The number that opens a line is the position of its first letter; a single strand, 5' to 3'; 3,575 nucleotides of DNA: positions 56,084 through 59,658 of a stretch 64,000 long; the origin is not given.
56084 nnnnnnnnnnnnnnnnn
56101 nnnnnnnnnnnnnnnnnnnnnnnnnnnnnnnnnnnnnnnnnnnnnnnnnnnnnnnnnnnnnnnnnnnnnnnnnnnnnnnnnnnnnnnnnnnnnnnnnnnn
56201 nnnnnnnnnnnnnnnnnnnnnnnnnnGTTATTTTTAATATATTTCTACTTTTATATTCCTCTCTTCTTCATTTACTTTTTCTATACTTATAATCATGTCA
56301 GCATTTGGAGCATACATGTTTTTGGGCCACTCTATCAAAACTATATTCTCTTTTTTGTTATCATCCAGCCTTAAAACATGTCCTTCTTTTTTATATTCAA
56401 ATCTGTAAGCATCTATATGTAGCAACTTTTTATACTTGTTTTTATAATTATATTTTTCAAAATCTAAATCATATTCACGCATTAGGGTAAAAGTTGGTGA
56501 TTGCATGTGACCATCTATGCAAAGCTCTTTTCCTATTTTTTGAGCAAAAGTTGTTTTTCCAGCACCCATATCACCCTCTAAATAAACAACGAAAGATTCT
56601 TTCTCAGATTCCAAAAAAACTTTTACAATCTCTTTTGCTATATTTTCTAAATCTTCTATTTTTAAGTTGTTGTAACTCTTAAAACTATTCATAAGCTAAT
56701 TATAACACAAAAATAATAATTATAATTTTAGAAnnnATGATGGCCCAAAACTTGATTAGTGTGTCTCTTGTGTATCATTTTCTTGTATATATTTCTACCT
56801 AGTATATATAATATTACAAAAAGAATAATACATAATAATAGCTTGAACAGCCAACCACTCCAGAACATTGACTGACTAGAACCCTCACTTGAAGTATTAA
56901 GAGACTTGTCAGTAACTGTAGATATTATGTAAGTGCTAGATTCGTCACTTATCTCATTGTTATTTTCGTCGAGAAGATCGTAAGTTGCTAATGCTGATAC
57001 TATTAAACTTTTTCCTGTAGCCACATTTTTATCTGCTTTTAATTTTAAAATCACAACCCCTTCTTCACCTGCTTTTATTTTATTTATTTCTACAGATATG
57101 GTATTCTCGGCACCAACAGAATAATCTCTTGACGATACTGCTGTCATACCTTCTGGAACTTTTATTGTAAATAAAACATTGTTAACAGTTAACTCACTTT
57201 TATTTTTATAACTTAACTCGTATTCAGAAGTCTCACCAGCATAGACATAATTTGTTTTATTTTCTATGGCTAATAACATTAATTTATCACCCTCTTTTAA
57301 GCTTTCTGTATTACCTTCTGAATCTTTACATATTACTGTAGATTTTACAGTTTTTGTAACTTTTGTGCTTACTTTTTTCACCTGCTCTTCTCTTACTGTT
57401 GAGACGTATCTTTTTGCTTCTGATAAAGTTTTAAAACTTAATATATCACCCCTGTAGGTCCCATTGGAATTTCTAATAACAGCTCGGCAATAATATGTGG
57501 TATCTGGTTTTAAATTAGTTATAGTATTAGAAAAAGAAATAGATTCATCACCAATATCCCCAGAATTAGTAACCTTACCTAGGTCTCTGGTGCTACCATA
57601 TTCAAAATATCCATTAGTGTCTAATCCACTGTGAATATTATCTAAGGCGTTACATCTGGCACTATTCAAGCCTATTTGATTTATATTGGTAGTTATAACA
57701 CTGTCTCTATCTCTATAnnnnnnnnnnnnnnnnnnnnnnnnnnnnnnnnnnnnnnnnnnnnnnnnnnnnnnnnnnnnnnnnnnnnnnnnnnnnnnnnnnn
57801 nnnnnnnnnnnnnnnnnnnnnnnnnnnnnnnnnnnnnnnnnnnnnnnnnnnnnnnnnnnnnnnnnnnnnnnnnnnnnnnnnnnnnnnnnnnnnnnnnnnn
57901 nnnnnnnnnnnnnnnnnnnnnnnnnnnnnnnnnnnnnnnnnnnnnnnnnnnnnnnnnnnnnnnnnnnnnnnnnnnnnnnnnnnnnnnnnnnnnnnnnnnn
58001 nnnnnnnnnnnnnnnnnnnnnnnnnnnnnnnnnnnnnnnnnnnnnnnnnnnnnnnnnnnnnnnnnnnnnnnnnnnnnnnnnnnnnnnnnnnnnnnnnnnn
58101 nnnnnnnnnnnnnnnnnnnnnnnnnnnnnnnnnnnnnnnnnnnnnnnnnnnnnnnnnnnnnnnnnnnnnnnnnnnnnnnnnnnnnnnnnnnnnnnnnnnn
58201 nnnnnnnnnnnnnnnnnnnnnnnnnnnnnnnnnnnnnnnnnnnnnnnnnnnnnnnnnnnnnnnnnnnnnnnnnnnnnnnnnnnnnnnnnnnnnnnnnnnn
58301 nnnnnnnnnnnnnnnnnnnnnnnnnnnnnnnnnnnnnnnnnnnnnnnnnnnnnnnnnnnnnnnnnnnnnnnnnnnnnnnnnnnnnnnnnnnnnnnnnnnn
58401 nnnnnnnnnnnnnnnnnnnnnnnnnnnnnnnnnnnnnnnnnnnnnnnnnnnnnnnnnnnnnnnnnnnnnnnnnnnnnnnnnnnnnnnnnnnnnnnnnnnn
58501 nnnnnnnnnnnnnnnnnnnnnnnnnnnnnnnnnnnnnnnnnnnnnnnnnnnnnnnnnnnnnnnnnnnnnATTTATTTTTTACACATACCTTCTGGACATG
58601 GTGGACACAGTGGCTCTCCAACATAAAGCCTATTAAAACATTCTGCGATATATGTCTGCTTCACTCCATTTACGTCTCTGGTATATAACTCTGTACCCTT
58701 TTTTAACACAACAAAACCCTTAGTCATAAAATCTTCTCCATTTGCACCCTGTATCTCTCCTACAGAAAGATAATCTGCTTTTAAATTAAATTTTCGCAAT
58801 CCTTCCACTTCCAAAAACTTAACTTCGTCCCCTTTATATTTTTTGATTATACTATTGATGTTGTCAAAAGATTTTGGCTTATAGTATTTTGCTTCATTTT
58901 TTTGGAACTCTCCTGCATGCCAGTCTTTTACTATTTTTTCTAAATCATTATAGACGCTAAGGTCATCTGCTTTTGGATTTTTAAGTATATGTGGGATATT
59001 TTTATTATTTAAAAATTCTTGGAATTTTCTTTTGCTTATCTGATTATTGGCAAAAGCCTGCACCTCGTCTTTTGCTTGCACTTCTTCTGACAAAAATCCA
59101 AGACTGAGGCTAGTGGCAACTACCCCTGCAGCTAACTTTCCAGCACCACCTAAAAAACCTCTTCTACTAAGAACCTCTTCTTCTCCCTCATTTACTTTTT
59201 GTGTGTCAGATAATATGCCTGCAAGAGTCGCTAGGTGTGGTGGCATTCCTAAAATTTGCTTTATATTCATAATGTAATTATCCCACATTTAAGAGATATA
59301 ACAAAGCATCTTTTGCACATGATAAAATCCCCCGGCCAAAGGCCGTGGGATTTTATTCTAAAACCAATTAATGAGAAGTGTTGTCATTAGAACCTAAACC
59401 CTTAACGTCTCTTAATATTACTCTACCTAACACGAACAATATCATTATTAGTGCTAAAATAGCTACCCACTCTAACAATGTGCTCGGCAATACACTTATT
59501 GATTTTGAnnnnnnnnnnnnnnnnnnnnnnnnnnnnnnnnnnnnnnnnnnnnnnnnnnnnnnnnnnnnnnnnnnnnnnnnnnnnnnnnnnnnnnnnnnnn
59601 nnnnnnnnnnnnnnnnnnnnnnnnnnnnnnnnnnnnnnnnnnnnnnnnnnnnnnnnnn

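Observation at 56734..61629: Surface-protein locus: two paralogous anchored adhesin-like proteins flanking a Tat-signal protein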

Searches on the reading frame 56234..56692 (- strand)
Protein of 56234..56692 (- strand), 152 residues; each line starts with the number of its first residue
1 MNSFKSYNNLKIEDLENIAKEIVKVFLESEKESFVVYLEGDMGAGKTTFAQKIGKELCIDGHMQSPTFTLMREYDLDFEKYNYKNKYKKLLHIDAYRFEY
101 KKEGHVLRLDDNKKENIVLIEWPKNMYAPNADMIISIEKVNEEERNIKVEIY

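Call 3: search_protein_families(library=pfam, proteins=[window:56234-56692:-], max_evalue=1)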
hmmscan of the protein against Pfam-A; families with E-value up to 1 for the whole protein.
window:56234-56692:- (152 aa): 22 families
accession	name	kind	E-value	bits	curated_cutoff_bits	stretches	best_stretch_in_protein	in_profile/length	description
PF02367.23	TsaE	-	1.3e-28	99.9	26.6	1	13-147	5-128/128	Threonylcarbamoyl adenosine biosynthesis protein TsaE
PF07693.20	KAP_NTPase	-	0.00019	21.2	20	1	16-58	2-45/293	KAP family P-loop domain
PF13238.12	AAA_18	-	0.0051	17.7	29.4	1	37-72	2-36/128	AAA domain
PF00931.28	NB-ARC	-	0.0075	16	23.5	1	22-57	7-43/248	NB-ARC domain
PF05729.18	NACHT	-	0.008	16.5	26.7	1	35-56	2-23/167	NACHT domain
PF00910.28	RNA_helicase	-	0.013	16.5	21.5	1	36-78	1-43/105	RNA helicase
PF01583.26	APS_kinase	-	0.019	15.4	21.1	1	33-61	2-30/152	Adenylylsulphate kinase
PF24883.2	NPHP3_N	-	0.021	15.4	24.8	1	24-62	13-51/164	Nephrocystin 3, N-terminal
PF05272.17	VapE-like_dom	-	0.021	14.7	25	1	22-63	40-81/217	Virulence-associated protein E-like domain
PF25199.1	nSTAND_NTPase5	-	0.028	14.7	34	1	18-54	24-62/145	Novel STAND NTPase 5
PF03215.21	Rad17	-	0.03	14.7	23.8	1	14-66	27-78/186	Rad17 P-loop domain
PF13479.12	AAA_24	-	0.032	14.5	27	1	36-60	5-29/195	AAA domain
PF00485.24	PRK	-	0.045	14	22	1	38-88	4-55/196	Phosphoribulokinase / Uridine kinase family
PF20720.3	nSTAND3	-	0.059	13.5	27.2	1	31-61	15-45/155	Novel STAND NTPase 3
PF06309.17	Torsin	-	0.063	13.8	27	1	23-91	41-109/127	Torsin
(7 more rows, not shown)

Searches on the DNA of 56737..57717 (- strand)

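Call 87: search_rna_families(sources=[L023, L039, L052, L056, L043, L054, L064, L016], threshold=gathering)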
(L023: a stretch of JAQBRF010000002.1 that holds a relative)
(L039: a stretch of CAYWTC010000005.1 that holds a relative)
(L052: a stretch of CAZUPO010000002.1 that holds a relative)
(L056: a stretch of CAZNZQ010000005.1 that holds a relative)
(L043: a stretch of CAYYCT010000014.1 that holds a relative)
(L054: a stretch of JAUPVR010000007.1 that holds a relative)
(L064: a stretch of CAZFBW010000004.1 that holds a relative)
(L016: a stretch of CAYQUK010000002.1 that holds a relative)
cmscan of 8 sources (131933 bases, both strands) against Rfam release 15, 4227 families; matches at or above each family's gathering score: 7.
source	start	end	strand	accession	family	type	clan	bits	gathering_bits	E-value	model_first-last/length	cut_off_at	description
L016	13898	13970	-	RF00005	tRNA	Gene; tRNA;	CL00001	74.2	29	4.4e-14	1-71/71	no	tRNA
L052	14685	14757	-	RF00005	tRNA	Gene; tRNA;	CL00001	73.2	29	8.6e-14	1-71/71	no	tRNA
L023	12559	12631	+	RF00005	tRNA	Gene; tRNA;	CL00001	66.8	29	4.8e-12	1-71/71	no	tRNA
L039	12737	12809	+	RF00005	tRNA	Gene; tRNA;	CL00001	65.6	29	1.1e-11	1-71/71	no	tRNA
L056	14562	14634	-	RF00005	tRNA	Gene; tRNA;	CL00001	65.6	29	1.1e-11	1-71/71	no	tRNA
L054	14544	14616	+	RF00005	tRNA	Gene; tRNA;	CL00001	65.6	29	1.1e-11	1-71/71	no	tRNA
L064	15959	16031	-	RF00005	tRNA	Gene; tRNA;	CL00001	65.6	29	1.1e-11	1-71/71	no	tRNA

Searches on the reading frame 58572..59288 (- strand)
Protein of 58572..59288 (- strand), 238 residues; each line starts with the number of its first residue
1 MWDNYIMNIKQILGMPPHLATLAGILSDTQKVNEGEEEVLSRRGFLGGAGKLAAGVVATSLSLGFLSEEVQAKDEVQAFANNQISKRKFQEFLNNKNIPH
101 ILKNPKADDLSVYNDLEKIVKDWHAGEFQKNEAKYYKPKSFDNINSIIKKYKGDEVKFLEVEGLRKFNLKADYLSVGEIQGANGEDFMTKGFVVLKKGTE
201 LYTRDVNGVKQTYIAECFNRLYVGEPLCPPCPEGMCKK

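Call 3: search_protein_families(library=pfam, proteins=[window:58572-59288:-], max_evalue=1)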
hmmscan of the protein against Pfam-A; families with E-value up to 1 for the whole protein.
window:58572-59288:- (238 aa): 1 family
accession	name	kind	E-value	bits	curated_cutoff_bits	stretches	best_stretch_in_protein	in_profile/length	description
PF09891.15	DUF2118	-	0.0093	16.3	20.5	1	192-227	72-107/149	Uncharacterized protein conserved in archaea (DUF2118)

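Call 4: search_protein_families(library=ncbifam, proteins=[window:58572-59288:-], max_evalue=1)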
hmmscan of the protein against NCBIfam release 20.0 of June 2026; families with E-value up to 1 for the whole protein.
window:58572-59288:- (238 aa): 2 families
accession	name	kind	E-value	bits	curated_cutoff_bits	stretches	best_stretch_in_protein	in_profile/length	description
NF000017.1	linco_LnuD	exception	0.0016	18.5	325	1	65-169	32-136/164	lincosamide nucleotidyltransferase Lnu(D)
TIGR01409.1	TAT_signal_seq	domain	0.0024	18.1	16.7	1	40-67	1-24/29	twin-arginine translocation signal domain-containing protein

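Call 11: find_encoding_contigs(protein=window:58572-59288:-, flank=10000, max_places=10)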
Protein window:58572-59288:- (238 aa): no gene with exactly this product is on record in the collection.

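Call 23: find_homologous_proteins(query=window:58575-59270:-, max_evalue=0.01)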
Query window:58575-59270:- (232 aa): 6 proteins with E <= 0.01 among 897 candidates.
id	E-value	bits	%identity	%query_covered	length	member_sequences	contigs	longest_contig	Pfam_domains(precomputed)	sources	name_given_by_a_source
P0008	1.7e-151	520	100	100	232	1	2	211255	-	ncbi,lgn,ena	-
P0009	9.5e-135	466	90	100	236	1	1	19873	-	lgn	-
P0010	1.1e-122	426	81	100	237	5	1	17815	-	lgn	-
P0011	1.7e-102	360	69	100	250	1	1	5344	-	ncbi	-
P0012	1.4e-95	337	76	86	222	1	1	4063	-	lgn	-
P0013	1.5e-86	308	77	75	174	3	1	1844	-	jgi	jgi:hypothetical protein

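Call 24: search_solved_structures(query=window:58575-59270:-, max_evalue=10)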
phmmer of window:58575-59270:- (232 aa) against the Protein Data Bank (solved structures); distinct sequences matched with E-value up to 10: 2.
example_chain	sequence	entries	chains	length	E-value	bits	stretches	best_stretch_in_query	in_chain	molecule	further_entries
4dpo_A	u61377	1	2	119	0.83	12.7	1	63-112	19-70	Conserved protein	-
2kmg_A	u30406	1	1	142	1.6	11.8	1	34-75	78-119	KlcA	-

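Call 26: find_encoding_contigs(protein=P0009, flank=10000, max_places=3)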
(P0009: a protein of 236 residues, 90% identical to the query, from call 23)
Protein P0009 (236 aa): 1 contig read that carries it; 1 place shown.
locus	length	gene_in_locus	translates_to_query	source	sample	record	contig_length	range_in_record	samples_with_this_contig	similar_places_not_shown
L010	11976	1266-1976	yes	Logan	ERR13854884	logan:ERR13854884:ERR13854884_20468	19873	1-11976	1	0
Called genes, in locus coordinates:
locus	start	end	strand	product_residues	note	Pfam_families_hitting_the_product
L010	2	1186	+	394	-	?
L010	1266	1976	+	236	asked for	-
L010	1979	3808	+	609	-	-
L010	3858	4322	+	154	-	PF02367:TsaE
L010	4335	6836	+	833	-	PF02739:5_3_exonuc_N, PF01367:5_3_exonuc, PF00476:DNA_pol_A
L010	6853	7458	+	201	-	-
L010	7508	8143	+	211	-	PF01025:GrpE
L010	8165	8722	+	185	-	-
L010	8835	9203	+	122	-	-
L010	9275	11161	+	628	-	PF00012:HSP70, PF06723:MreB_Mbl, PF02782:FGGY_C (faint)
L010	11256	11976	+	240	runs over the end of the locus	PF00089:Trypsin (weak)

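Call 27: find_encoding_contigs(protein=P0010, flank=10000, max_places=3)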
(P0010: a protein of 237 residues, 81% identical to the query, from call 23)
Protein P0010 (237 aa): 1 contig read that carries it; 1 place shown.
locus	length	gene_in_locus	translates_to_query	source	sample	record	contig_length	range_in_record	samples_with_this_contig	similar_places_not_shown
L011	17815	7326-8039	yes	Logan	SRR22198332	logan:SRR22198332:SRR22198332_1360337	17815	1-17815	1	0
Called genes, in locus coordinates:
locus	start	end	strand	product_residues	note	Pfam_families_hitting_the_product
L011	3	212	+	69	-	?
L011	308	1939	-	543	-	-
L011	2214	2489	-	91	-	-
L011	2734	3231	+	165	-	-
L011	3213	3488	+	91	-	-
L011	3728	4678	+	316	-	-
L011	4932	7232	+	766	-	-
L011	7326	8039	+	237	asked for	-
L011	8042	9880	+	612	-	-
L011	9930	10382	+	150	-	PF02367:TsaE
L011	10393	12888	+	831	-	PF02739:5_3_exonuc_N, PF01367:5_3_exonuc, PF00476:DNA_pol_A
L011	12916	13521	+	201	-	-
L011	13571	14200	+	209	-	PF01025:GrpE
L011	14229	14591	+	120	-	-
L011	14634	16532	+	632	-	PF00012:HSP70, PF06723:MreB_Mbl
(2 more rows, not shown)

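Call 28: find_encoding_contigs(protein=P0011, flank=10000, max_places=3)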
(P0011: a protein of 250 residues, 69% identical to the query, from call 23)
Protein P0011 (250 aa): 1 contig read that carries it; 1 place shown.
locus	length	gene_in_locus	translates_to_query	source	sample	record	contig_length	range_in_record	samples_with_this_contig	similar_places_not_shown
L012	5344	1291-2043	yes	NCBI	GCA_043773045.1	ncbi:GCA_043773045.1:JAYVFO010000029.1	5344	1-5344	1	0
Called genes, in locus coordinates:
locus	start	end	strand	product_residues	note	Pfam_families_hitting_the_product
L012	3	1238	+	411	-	?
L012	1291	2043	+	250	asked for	-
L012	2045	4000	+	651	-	-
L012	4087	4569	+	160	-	PF02367:TsaE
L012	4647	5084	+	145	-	-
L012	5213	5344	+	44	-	?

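Call 43: predict_structure(alignment_id=A1)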
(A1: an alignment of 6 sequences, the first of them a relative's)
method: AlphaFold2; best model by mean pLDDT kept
length: 232 residues; sequences in the alignment: 6
mean_pLDDT: 36.8   pTM: 0.25
mean pLDDT of the five models: 36.8, 36.8, 35.4, 32.5, 31.2
residues with pLDDT >= 90: 0; 70-90: 0; 50-70: 37; < 50: 195
segments of 3 or more residues with pLDDT < 50: 1-120, 122-124, 129-142, 144-193, 216-221
pLDDT, mean of each block of 10 residues (from residue 1): 30 27 25 26 24 25 27 34 39 30 33 44 47 36 43 36 29 30 37 55 57 49 59 60
secondary structure, 60 per line:
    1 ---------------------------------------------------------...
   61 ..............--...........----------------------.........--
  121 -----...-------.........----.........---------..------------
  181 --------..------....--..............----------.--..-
elements in order: H58-74 H77-87 H110-118 H136-144 H149-157 E197-200 E203-206 H207-216

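Call 46: search_protein_representatives(alignment_id=A1)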
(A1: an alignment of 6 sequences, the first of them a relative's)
Query: 6 sequences, 233 profile positions. Proteins with E-value up to 0.001 (for the whole library): 10; up to 1e-10: 8; up to 1e-30: 3. The best 10 are listed.
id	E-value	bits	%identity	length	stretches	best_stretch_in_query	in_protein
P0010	2.6e-135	465.6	-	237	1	1-233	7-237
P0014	2.9e-39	151.3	-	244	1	30-233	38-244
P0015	2.0e-34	135.5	-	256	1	26-226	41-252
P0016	1.3e-29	119.7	-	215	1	25-225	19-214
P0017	2.5e-24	102.4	-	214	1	1-225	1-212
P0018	1.3e-22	96.8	-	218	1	3-224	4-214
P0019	1.8e-17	80.0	-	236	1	28-223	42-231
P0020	6.5e-14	68.4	-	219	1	1-218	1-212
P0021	8.0e-07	45.2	-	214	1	24-224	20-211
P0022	6.6e-04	35.6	-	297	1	23-134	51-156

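Call 77: search_protein_families(library=ncbifam, alignment_id=A4, max_evalue=0.1)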
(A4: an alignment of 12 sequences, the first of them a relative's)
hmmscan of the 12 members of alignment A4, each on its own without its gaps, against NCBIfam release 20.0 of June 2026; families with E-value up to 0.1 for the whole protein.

A. member 1, P0008 (232 aa): 2 families
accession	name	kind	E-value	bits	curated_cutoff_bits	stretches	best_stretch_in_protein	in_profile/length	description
NF000017.1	linco_LnuD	exception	0.0015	18.6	325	1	59-163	32-136/164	lincosamide nucleotidyltransferase Lnu(D)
TIGR01409.1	TAT_signal_seq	domain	0.0023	18.2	16.7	1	34-61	1-24/29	twin-arginine translocation signal domain-containing protein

B. families by the number of members that match (of 12 scanned): 11 families
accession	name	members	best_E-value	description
TIGR01409.1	TAT_signal_seq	8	6e-05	twin-arginine translocation signal domain-containing protein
TIGR02811.1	formate_TAT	4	0.00037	formate dehydrogenase region TAT target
NF000017.1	linco_LnuD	1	0.0015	lincosamide nucleotidyltransferase Lnu(D)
NF002735.0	PRK02655.1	1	0.0027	photosystem II reaction center protein I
TIGR04487.1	SoxY_para_1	1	0.0051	SoxY-related AACIE arm protein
NF041432.1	MchS3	1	0.015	MchS3 family protein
NF003627.0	PRK05265.1-5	1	0.022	pyridoxine 5'-phosphate synthase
NF033892.1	XcbB_CpsF_sero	1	0.027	XcbB/CpsF family capsular polysaccharide biosynthesis protein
NF002845.0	PRK03094.1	1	0.041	hypothetical protein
NF053538.1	DixhxACActTsKce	1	0.046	3,5-dioxohexanoate:acetyl-CoA acetone transferase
NF008514.0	PRK11433.1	1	0.049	aldehyde dehydrogenase iron-sulfur subunit PaoA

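Call 78: search_protein_families(library=pfam, alignment_id=A4, max_evalue=0.1)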
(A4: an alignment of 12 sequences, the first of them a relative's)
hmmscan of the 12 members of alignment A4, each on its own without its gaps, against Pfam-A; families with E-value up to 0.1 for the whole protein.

A. member 1, P0008 (232 aa): 1 family
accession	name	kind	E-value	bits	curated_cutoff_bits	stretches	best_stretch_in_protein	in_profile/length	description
PF09891.15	DUF2118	-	0.0087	16.5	20.5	0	186-221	72-107/149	Uncharacterized protein conserved in archaea (DUF2118)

B. families by the number of members that match (of 12 scanned): 4 families
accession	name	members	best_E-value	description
PF10518.14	TAT_signal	6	2.8e-05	TAT (twin-arginine translocation) pathway signal sequence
PF09891.15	DUF2118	1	0.0087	Uncharacterized protein conserved in archaea (DUF2118)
PF11193.13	DUF2812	1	0.013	Protein of unknown function (DUF2812)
PF02532.19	PsbI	1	0.031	Photosystem II reaction centre I protein (PSII 4.8 kDa protein)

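Call 79: find_encoding_contigs(protein=P0017, flank=8000, max_places=3)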
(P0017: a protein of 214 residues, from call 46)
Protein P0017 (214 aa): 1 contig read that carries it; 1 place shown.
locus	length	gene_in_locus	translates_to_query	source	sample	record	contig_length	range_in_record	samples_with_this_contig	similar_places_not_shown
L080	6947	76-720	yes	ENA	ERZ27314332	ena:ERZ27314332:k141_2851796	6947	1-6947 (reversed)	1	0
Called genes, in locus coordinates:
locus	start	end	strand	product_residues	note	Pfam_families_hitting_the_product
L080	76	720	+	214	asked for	-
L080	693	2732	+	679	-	-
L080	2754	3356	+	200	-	PF02367:TsaE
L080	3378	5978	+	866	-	PF02739:5_3_exonuc_N, PF01367:5_3_exonuc, PF00476:DNA_pol_A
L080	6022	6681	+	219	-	-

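Call 80: find_encoding_contigs(protein=P0021, flank=8000, max_places=3)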
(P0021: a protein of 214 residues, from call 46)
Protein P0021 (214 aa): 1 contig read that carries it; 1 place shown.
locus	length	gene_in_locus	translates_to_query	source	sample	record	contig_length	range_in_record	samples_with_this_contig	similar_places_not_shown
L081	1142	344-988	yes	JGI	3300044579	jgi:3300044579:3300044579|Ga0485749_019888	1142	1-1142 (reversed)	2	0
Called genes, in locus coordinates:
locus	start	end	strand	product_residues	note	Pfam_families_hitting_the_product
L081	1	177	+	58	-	?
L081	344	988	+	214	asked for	-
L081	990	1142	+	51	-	?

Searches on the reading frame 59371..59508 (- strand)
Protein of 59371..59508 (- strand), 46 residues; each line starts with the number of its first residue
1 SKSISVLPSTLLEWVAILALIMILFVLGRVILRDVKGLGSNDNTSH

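Call 76: find_homologous_proteins(query=A6, max_evalue=0.01)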
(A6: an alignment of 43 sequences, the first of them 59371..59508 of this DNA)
Query A6 (43 sequences) (46 aa, profile of the alignment): 7 proteins with E <= 0.01 among 3144 candidates.
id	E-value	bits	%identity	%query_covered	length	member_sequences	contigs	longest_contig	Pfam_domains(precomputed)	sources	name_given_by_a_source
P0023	3.2e-19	86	42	78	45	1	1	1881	-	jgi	jgi:hypothetical protein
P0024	9.1e-19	84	40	87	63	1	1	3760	-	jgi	jgi:preprotein translocase subunit SecG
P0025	2.5e-16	76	40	22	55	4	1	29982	-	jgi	jgi:hypothetical protein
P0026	6.4e-13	66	51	85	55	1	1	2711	-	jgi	jgi:hypothetical protein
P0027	9.0e-6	43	42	57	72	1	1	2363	-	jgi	jgi:preprotein translocase subunit SecG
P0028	6.3e-5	40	38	52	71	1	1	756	PF00507.25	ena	-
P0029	2.0e-3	35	48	59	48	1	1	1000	-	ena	-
